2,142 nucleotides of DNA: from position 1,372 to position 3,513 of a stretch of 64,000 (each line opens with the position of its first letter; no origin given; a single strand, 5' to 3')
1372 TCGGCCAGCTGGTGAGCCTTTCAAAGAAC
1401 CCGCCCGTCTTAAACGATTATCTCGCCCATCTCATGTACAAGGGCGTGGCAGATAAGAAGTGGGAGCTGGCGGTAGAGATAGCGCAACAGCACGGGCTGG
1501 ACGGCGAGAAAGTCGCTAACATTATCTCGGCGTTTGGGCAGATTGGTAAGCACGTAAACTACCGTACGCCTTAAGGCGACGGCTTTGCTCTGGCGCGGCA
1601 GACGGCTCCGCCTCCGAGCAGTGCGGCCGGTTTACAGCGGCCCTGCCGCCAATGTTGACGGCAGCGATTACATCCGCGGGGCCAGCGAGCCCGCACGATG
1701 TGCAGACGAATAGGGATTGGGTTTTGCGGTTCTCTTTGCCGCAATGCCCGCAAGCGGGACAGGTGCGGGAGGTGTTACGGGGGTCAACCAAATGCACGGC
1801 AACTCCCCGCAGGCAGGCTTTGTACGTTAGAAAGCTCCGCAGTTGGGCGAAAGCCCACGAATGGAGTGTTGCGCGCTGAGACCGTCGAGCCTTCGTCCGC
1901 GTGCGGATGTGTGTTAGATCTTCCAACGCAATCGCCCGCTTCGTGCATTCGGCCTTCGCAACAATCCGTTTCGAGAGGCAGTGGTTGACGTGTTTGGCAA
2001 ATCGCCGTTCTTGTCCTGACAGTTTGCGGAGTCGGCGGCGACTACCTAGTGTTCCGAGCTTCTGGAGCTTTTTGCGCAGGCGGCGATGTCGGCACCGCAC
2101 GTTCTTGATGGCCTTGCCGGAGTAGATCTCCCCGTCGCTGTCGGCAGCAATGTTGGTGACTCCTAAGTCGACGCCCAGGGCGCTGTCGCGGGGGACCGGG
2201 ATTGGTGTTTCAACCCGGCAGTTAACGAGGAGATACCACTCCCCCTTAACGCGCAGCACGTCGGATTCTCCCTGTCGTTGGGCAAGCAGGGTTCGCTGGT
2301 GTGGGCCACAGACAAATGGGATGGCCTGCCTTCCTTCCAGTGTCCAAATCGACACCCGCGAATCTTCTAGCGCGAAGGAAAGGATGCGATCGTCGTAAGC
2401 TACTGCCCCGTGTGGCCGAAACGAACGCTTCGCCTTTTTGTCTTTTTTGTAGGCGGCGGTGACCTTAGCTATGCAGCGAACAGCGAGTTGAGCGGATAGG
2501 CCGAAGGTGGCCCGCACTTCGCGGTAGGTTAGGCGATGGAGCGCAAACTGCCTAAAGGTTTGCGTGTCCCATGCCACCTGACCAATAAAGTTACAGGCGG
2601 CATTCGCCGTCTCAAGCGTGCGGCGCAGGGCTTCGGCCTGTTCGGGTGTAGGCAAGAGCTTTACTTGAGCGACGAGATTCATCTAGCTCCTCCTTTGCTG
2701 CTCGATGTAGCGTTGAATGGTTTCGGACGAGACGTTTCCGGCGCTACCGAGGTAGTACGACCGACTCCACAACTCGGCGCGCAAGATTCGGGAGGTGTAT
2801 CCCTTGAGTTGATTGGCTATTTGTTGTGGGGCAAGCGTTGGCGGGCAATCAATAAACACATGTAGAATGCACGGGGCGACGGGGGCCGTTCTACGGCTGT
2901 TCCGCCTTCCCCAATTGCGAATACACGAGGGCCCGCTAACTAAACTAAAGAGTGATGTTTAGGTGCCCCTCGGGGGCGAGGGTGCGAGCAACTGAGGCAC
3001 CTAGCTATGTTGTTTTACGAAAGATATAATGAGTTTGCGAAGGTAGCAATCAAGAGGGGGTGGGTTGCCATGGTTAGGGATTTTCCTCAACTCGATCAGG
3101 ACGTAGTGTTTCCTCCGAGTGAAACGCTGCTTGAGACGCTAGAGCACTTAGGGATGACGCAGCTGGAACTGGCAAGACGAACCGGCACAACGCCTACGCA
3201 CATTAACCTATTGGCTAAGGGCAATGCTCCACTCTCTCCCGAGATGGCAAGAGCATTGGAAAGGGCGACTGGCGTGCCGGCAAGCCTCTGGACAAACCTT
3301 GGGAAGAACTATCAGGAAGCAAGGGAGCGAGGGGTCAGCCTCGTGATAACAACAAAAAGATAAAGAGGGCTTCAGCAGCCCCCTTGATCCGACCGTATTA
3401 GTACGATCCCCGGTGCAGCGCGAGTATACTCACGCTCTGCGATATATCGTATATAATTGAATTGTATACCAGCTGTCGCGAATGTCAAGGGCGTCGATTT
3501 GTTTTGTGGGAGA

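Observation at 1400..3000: IS605-family element with intact TnpB but decayed TnpA, inserted into the 3' end of a CI-like repressor gene; omega-RNA candidate region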

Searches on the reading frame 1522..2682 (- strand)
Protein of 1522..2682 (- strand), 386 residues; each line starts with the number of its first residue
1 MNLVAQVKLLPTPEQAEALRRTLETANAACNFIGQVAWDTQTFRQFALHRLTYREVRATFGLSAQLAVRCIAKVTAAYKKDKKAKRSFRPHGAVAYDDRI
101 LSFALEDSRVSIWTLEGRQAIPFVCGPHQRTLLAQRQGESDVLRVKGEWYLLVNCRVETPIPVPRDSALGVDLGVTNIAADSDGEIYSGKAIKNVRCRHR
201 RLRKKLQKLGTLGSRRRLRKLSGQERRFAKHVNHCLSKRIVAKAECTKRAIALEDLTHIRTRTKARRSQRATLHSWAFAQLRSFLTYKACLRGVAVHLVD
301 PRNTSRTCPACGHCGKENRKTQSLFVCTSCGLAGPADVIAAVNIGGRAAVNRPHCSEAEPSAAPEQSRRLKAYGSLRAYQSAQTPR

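Call 3: search_protein_families(library=pfam, proteins=[window:1522-2682:-], max_evalue=0.01)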
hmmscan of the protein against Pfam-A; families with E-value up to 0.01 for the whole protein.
window:1522-2682:- (386 aa): 3 families
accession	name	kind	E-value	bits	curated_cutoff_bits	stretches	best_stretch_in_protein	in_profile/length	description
PF07282.18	Cas12f1-like_TNB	-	5.7e-21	74.9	26.3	1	278-344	1-60/60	Cas12f1-like, TNB domain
PF01385.25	OrfB_IS605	-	5.5e-10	39.9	30.5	1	156-247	5-106/120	Probable transposase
PF12323.14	HTH_OrfB_IS605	-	0.00026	20.8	21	1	1-28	1-29/47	Helix-turn-helix domain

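Call 16: find_homologous_proteins(query=window:1525-2682:-, max_evalue=1e-30)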
Query window:1525-2682:- (386 aa): 6014 proteins with E <= 1e-30 among 8000 candidates; the best 120 are listed.
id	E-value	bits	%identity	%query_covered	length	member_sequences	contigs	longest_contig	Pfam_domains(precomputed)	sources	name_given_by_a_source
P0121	1.2e-242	822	99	96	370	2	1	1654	PF01385.26,PF07282.19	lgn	-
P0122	2.1e-214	730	88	96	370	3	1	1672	PF01385.26,PF07282.19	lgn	-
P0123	1.6e-191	654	79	96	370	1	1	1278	PF01385.26,PF07282.19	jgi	-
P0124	3.2e-189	647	78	96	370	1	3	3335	PF01385.26,PF07282.19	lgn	-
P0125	2.0e-187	641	77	96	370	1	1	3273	PF01385.26,PF07282.19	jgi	jgi:putative transposase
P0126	4.0e-187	640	78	96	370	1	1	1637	PF01385.26,PF07282.19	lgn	-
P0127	7.1e-187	639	78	96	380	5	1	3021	PF01385.26,PF07282.19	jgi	jgi:putative transposase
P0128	8.6e-187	639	78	96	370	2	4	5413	PF01385.26,PF07282.19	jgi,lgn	jgi:IS605 OrfB family transposase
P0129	1.0e-186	638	77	96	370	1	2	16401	PF01385.26,PF07282.19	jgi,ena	-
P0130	1.1e-186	638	77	96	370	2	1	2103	PF01385.26,PF07282.19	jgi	jgi:putative transposase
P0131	2.0e-186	637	77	97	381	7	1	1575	PF01385.26,PF07282.19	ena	-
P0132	3.2e-186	637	77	96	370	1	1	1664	PF01385.26,PF07282.19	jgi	jgi:IS605 OrfB family transposase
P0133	6.8e-186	636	64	93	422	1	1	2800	PF01385.26,PF07282.19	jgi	jgi:IS605 OrfB family transposase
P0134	8.3e-186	635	78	96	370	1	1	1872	PF01385.26,PF07282.19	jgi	jgi:putative transposase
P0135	8.9e-186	635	77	96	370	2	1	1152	PF01385.26,PF07282.19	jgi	jgi:IS605 OrfB family transposase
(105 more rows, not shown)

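Call 18: find_related_loci(query=window:1573-2682:-, collection=genome_contigs, flank=2500)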
Query window:1573-2682:- (370 aa) in genome_contigs; peptide patterns used: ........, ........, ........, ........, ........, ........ (x = any residue, [..] = any of these).
521 stretches matched a pattern; 446 encode a relative of the query (tblastn E <= 1e-3); the best 80 are kept; 80 distinct loci.
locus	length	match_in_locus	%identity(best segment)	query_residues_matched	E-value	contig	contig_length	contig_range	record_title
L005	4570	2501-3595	73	1-365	2e-178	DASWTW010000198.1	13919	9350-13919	MAG TPA_asm: Herpetosiphonaceae bacterium isolate SMAG_U3586 k141_276178, whole genome shotgun sequence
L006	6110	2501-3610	68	1-370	1e-165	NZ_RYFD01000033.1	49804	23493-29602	Candidatus Oscillochloris fontis strain Chuk17 NODE_63, whole genome shotgun sequence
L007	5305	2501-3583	67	1-361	8e-164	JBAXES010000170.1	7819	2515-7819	MAG: Chloroflexales bacterium isolate ELA251 MAG251_170, whole genome shotgun sequence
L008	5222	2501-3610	65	1-370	9e-163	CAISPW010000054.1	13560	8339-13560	MAG: uncultured Oscillochloris sp. isolate LJ_bin-2023 genome assembly, contig: bin-2023:054/475, whole genome shotgun s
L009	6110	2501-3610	67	1-370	1e-161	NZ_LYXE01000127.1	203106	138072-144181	Candidatus Chloroploca asiatica strain B7-9 NODE_4_length_203106_cov_78.8794_ID_198473, whole genome shotgun sequence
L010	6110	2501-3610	67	1-370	1e-161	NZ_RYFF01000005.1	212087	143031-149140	Candidatus Chloroploca sp. Khr17 NODE_5, whole genome shotgun sequence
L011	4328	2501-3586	67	1-362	2e-162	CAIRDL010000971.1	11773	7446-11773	MAG: uncultured Oscillochloris sp. isolate Ja1-D5_bin-794 genome assembly, contig: bin-794:0971/1196, whole genome shotg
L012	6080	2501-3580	66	1-361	7e-157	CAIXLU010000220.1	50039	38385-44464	MAG: uncultured Oscillochloris sp. isolate KT5_bin-278 genome assembly, contig: bin-278:220/716, whole genome shotgun se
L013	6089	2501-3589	65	1-363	8e-157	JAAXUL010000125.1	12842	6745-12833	MAG: Chloroflexales bacterium isolate W4_Combined_metabat2_035 W4_Combined_metabat2_035_NODE_1339, whole genome shotgun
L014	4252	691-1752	60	1-354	2e-133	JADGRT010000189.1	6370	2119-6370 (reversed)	MAG: Verrucomicrobiia bacterium isolate Chersky.3_63 contig-100_9153, whole genome shotgun sequence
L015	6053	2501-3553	54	1-353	6e-124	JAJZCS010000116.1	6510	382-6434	MAG: Proteobacteria bacterium isolate JA3.bin20 NODE_7786_length_6510_cov_3.734608, whole genome shotgun sequence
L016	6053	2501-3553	53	1-353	2e-117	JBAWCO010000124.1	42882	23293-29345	MAG: Terracidiphilus sp. isolate MFD09390_ilm_asm_bin15 k127_4664, whole genome shotgun sequence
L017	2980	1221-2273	54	7-356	7e-112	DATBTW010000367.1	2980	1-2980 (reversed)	MAG TPA_asm: Ktedonobacterales bacterium isolate SMAG_U4194 k141_1084248, whole genome shotgun sequence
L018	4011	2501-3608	70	1-370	2e-142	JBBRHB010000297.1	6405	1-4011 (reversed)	MAG: Chloroflexales bacterium isolate Co_metawrap_2681 Cmw_2681_k141_7056558_length_6405_cov_6.0000, whole genome shotgu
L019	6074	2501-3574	53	1-356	6e-107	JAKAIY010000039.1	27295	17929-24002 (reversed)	MAG: Chloroflexi bacterium isolate WY3.bin53 NODE_2694_length_27295_cov_1.549139, whole genome shotgun sequence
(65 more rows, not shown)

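Call 21: find_related_loci(query=window:1573-2682:-, collection=metagenome_contigs, flank=2000)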
Query window:1573-2682:- (370 aa) in metagenome_contigs; peptide patterns used: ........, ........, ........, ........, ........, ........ (x = any residue, [..] = any of these).
395 stretches matched a pattern; 263 encode a relative of the query (tblastn E <= 1e-3); the best 80 are kept; 80 distinct loci.
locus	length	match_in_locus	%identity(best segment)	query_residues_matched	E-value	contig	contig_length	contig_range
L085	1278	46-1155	79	1-370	0e+0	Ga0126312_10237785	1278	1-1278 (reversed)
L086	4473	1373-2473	77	1-367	0e+0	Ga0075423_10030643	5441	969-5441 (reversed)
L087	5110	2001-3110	77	1-370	0e+0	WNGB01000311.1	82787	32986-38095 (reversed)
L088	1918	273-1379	76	1-367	0e+0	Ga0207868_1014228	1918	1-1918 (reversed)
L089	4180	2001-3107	73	1-367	0e+0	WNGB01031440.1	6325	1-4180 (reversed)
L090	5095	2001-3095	72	1-365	0e+0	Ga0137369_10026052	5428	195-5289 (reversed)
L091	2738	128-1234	72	1-367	0e+0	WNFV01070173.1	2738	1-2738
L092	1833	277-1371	72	1-365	0e+0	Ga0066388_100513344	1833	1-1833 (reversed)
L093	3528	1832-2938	71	1-367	0e+0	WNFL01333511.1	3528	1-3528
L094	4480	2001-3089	72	1-362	5e-176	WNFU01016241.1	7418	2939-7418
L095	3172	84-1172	72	1-362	8e-179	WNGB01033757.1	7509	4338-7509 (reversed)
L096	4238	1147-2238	71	1-364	1e-176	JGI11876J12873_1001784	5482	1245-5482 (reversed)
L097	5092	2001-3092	71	1-364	6e-174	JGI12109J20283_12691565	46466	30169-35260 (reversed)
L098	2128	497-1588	67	1-366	1e-178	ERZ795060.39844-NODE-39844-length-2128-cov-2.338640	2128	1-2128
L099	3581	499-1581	67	1-361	2e-169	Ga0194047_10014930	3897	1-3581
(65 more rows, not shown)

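Call 26: find_encoding_contigs(protein=P0121, flank=3000, max_places=4)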
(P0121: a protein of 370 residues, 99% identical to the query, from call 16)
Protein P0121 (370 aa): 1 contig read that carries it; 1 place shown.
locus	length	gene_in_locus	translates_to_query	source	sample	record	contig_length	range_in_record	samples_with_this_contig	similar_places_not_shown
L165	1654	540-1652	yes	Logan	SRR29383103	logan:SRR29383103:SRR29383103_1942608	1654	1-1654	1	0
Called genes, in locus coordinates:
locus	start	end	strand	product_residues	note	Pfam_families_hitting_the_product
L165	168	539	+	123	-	PF01797:Y1_Tnp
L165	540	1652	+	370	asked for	PF01385:OrfB_IS605, PF07282:Cas12f1-like_TNB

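Call 27: find_encoding_contigs(protein=P0122, flank=3000, max_places=4)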
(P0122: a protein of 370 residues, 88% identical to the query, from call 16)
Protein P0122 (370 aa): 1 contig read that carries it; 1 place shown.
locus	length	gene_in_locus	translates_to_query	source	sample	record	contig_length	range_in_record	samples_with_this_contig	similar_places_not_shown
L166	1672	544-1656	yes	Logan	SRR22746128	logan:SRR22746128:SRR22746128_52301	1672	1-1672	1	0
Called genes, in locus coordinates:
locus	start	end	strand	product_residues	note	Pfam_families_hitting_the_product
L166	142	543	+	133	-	PF01797:Y1_Tnp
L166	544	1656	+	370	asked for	PF01385:OrfB_IS605, PF07282:Cas12f1-like_TNB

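Call 40: search_solved_structures(query=window:1525-2682:-, show_alignments=1)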
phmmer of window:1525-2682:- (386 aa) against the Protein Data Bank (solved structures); distinct sequences matched with E-value up to 0.001: 19.
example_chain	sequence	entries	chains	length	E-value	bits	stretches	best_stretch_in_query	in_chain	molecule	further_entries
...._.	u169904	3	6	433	2.8e-19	72.7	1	137-347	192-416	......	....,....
8hr5_A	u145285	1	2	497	1.1e-18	70.7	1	194-345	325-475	Transposase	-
9nzo_B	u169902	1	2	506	1.6e-16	63.6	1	165-329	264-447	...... Effector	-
9nzr_A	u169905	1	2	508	1.6e-16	63.5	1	165-329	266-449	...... Nuclease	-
9nzp_A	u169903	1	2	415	6.2e-16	61.6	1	153-345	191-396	IS200/IS605 family element transposase accessory protein TnpB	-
8j3r_A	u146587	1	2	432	1.7e-14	56.9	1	146-344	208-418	Transposase IS605 OrfB C-terminal domain-containing protein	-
9i8y_A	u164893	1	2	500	9.1e-14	54.5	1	137-334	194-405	CRISPR-associated endodeoxyribonuclease Cas12f1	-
8j1j_A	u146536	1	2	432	1.5e-13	53.8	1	146-344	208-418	Transposase IS605 OrfB C-terminal domain-containing protein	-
8j12_A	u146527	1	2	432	2.5e-13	53.1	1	146-344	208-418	Transposase IS605 OrfB C-terminal domain-containing protein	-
7wju_A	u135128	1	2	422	1.5e-12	50.5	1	218-344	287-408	OrfB_Zn_ribbon domain-containing protein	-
8dzj_A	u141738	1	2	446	1.7e-12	50.3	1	218-344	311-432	OrfB_Zn_ribbon domain-containing protein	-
9yyg_A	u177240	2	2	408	1.4e-10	44.1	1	149-350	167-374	AI-designed RNA-guided nuclease | AI-generated RNA-guided nuclease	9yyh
7odf_A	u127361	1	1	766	1.6e-08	37.2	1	284-359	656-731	Cas_phi3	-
7l48_A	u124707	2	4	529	7.5e-07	31.8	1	197-346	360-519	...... | Cas12f1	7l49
7c7l_A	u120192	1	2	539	1e-06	31.4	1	202-346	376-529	CRISPR-associated protein Cas14a.1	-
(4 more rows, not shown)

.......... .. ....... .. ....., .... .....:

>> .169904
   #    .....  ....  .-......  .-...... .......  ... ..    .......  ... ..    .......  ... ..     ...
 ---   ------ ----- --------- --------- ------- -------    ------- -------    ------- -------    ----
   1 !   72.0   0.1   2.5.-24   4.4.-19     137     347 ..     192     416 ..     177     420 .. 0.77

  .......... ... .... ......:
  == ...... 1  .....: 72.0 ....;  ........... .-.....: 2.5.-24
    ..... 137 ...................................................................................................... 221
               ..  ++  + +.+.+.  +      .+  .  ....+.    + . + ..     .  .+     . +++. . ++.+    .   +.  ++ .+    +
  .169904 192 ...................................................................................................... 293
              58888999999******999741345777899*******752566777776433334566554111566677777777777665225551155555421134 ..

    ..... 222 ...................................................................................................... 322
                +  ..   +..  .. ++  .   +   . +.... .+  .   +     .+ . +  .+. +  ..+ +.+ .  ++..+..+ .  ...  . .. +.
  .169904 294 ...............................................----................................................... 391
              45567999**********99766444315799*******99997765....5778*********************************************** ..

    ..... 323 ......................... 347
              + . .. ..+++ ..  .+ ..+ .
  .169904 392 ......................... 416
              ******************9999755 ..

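Call 55: search_dna_similar(query=window:1573-2682:-, collection=plasmids, mode=protein, max_rows=6)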
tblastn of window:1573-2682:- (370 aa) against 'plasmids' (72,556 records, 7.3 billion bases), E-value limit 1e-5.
Records with a match: 2479; places in all: 3656; records where one place covers at least 80% of the query: 203.
Best place of each record, by identity: <60% 2479.
By first word of the organism name: Klebsiella 1188; Escherichia 342; Bacillus 220; Salmonella 213; Streptomyces 31; Clostridium 24; Haloarcula 18; Halobacterium 17; Haladaptatus 17; Ligilactobacillus 16; and 133 more.
By predicted mobility (MOB-suite, as given by PLSDB): conjugative 1597; non-mobilizable 741; mobilizable 141.
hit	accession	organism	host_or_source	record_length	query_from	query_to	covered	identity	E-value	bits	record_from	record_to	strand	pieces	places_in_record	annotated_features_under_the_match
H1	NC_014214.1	Allomeiothermus silvanus DSM 9946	hot spring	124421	3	358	96%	51.5%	4e-81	277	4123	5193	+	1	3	RNA-guided endonuclease TnpB family protein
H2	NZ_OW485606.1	Rhodovastum atsumiense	-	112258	1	368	99%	49.7%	4e-92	308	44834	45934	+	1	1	RNA-guided endonuclease TnpB family protein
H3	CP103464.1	Geobacillus sp. CX412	-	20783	6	364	97%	47.3%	6e-84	285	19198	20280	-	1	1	record has no annotation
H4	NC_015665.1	Parageobacillus thermoglucosidasius C56-YS93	-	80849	6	364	97%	47.3%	1e-83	284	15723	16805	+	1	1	RNA-guided endonuclease TnpB family protein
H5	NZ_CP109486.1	Streptomyces sp. NBC_01445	-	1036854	1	348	94%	46.0%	4e-59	255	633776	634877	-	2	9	record has no annotation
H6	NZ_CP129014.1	Bacillus carboniphilus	-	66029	1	344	93%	45.9%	4e-78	268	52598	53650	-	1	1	RNA-guided endonuclease TnpB family protein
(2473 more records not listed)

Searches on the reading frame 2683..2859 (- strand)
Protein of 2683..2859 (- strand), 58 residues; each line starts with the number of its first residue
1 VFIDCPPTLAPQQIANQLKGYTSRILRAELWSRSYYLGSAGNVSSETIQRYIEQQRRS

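Call 3: search_protein_families(library=pfam, proteins=[window:2683-2859:-], max_evalue=0.01)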
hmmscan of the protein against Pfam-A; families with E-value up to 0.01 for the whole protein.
window:2683-2859:- (58 aa): 1 family
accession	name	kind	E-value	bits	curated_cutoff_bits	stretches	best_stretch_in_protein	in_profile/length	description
PF01797.21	Y1_Tnp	-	6.1e-12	46.2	23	1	1-55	55-121/121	Transposase IS200 like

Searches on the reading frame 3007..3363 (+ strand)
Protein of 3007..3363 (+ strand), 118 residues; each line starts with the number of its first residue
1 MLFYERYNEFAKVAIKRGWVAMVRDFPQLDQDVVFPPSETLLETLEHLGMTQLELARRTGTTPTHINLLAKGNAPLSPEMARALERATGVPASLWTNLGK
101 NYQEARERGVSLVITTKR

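Call 3: search_protein_families(library=pfam, proteins=[window:3007-3363:+], max_evalue=0.01)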
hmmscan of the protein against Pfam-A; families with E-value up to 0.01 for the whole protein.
window:3007-3363:+ (118 aa): 4 families
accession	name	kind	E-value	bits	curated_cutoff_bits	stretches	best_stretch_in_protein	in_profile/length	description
PF01381.28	HTH_3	-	1.9e-09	37.8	23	1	44-93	4-53/55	Helix-turn-helix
PF13560.12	HTH_31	-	2.9e-05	24.7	27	1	46-95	11-61/64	Helix-turn-helix domain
PF12844.13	HTH_19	-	0.00014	22.1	30.2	1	41-91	4-54/64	Helix-turn-helix domain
PF15943.11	YdaS_toxin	-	0.00089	19.5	30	1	52-89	11-48/65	Bacterial toxin YdaS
